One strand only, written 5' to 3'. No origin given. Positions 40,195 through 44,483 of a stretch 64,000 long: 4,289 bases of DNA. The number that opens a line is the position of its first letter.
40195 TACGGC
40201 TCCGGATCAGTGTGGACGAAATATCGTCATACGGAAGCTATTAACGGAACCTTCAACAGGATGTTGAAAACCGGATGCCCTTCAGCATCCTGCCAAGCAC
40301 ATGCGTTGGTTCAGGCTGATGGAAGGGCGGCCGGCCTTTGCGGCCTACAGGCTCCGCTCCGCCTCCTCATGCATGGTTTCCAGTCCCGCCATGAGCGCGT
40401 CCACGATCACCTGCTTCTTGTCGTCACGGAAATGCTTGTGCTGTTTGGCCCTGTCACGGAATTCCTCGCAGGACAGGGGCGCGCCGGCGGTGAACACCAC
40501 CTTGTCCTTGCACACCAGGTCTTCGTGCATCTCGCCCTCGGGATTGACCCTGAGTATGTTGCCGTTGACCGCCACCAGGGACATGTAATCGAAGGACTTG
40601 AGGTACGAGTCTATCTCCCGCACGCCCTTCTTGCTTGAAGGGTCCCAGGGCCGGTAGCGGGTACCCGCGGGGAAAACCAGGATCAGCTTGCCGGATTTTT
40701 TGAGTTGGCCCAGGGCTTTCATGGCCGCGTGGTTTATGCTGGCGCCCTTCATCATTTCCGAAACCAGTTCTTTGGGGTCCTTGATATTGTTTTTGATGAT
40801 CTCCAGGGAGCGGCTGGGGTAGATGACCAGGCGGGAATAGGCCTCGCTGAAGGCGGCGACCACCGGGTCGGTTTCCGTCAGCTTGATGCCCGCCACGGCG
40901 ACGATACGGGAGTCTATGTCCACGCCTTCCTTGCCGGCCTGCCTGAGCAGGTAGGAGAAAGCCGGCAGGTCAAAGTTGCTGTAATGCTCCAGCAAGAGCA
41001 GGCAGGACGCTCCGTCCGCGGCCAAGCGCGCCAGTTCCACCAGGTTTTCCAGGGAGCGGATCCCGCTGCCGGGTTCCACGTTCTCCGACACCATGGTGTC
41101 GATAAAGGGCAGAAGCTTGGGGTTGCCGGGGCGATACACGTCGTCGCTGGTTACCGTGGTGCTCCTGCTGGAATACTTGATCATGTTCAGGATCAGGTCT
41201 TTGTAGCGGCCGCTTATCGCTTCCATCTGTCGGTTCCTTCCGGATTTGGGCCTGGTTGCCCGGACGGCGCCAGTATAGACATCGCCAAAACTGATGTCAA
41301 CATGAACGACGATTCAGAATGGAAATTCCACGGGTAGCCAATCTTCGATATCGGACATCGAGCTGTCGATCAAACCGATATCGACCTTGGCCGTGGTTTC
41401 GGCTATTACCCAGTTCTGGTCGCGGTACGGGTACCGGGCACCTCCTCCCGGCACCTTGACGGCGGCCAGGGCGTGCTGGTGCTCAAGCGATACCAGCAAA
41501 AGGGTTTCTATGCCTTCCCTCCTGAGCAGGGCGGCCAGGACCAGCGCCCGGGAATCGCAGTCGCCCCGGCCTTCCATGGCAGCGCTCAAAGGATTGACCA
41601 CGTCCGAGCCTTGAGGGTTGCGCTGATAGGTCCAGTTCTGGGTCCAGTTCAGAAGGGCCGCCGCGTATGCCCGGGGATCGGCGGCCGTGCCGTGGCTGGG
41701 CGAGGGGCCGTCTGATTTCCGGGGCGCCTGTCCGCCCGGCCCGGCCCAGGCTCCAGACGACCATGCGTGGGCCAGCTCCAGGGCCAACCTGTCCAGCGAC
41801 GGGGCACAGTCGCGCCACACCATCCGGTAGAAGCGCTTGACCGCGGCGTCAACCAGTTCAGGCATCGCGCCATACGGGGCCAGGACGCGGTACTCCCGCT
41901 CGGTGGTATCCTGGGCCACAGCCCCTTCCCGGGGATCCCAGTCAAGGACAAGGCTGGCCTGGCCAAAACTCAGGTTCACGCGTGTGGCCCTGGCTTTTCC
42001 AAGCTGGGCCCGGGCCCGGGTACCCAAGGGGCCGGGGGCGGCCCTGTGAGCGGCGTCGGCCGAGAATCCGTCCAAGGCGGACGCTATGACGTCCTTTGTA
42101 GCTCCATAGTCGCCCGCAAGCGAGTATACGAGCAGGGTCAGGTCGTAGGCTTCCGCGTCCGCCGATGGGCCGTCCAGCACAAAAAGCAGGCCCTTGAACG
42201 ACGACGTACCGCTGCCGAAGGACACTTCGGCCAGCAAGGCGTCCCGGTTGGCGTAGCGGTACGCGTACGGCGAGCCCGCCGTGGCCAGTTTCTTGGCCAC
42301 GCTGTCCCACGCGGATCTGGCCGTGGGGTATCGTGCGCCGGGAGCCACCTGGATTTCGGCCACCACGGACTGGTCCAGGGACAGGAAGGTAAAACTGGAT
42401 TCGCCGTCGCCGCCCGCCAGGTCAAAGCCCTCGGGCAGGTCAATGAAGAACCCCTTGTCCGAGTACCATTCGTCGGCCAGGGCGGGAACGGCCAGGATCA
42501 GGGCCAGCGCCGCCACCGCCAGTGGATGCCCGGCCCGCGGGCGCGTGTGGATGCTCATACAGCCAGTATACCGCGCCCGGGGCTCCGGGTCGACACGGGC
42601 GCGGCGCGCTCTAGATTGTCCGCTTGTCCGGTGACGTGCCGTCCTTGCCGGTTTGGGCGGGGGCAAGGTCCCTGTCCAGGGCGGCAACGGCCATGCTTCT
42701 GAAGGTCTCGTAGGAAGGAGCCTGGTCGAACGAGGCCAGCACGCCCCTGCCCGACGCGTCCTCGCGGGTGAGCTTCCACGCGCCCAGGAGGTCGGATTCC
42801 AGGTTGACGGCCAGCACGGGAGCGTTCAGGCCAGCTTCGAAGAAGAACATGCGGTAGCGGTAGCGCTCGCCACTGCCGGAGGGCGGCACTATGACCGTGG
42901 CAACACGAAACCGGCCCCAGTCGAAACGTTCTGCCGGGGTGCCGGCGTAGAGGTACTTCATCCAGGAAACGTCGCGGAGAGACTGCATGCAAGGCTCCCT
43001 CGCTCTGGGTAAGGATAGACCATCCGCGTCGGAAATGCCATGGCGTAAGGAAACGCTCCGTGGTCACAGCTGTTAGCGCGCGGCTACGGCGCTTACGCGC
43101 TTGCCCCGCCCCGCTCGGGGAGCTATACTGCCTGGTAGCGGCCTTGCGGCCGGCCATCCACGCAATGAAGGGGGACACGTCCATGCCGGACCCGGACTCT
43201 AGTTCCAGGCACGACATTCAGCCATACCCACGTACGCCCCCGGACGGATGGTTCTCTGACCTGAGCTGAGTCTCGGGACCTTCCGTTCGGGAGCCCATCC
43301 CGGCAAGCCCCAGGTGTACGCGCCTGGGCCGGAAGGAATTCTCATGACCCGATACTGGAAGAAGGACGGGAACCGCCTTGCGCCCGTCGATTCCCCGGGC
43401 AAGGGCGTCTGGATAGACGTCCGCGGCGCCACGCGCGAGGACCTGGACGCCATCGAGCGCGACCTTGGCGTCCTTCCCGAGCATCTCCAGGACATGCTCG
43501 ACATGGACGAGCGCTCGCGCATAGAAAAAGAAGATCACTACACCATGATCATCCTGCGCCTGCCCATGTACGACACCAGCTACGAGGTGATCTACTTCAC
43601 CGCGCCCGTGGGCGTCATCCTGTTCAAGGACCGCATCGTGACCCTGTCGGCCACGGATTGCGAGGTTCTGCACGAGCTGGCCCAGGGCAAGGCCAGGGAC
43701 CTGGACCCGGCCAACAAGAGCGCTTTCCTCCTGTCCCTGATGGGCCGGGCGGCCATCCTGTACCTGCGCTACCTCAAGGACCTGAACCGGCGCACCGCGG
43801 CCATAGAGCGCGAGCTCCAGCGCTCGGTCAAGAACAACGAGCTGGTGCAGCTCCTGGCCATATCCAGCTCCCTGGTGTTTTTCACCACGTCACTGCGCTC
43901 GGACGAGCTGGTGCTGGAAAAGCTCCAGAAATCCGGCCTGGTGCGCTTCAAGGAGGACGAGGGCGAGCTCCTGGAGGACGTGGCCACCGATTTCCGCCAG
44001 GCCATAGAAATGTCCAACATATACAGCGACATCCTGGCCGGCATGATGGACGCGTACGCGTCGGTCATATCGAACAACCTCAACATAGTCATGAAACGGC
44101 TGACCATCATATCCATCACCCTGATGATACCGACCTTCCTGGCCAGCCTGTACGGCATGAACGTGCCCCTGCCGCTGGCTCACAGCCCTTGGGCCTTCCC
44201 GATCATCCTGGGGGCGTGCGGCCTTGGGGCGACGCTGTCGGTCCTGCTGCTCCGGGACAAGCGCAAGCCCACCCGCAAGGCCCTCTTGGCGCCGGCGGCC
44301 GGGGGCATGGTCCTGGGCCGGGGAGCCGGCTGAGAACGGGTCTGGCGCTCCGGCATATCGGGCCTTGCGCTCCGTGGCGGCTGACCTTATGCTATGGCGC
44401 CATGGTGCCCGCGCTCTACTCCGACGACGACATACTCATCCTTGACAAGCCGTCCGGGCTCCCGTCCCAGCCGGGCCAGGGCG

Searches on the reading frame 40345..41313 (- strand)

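Call 8: search_protein_families(library=pfam, proteins=[window:40345-41313:-], max_evalue=0.001)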
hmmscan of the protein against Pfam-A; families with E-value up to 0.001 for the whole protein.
window:40345-41313:- (322 aa): 1 family
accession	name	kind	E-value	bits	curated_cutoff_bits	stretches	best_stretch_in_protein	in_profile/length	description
PF01553.26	Acyltransferase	-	1.2e-05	25.5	23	1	101-222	13-105/132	Acyltransferase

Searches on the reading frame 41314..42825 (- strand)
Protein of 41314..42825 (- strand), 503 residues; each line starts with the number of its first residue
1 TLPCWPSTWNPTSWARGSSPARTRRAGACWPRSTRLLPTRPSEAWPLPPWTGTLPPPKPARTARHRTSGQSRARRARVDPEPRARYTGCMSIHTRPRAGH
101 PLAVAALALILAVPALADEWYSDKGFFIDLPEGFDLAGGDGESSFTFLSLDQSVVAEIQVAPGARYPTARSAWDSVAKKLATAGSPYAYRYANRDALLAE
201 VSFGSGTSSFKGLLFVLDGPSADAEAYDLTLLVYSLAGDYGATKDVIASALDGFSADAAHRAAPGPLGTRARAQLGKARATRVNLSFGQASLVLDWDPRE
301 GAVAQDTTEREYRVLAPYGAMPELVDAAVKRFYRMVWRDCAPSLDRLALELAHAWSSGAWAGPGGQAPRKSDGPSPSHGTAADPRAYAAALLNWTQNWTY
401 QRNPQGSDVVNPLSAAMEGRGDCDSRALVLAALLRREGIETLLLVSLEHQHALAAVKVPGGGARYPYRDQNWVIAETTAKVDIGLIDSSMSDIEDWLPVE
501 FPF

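Call 8: search_protein_families(library=pfam, proteins=[window:41314-42825:-], max_evalue=0.001)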
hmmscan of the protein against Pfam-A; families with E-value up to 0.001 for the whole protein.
window:41314-42825:- (503 aa): 1 family
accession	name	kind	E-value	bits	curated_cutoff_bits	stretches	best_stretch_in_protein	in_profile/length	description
PF01841.26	Transglut_core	-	1.6e-06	28.8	23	1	380-462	10-102/108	Transglutaminase-like superfamily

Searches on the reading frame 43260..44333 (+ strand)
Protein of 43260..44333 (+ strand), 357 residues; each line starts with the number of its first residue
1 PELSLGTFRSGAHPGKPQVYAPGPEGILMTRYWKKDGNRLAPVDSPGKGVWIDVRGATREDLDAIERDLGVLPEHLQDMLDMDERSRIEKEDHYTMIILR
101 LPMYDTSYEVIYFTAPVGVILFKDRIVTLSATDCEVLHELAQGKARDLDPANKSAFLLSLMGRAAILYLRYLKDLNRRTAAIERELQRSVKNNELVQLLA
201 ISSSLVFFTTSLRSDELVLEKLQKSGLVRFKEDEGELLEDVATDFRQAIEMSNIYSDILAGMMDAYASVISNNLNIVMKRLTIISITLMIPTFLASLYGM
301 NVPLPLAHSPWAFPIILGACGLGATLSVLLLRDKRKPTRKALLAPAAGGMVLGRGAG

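Call 8: search_protein_families(library=pfam, proteins=[window:43260-44333:+], max_evalue=0.001)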
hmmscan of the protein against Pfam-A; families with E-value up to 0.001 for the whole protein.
window:43260-44333:+ (357 aa): 1 family
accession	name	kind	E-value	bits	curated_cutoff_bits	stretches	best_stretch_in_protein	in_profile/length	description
PF01544.23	CorA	-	1.8e-56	192.1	27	1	49-332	4-291/292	CorA-like Mg2+ transporter protein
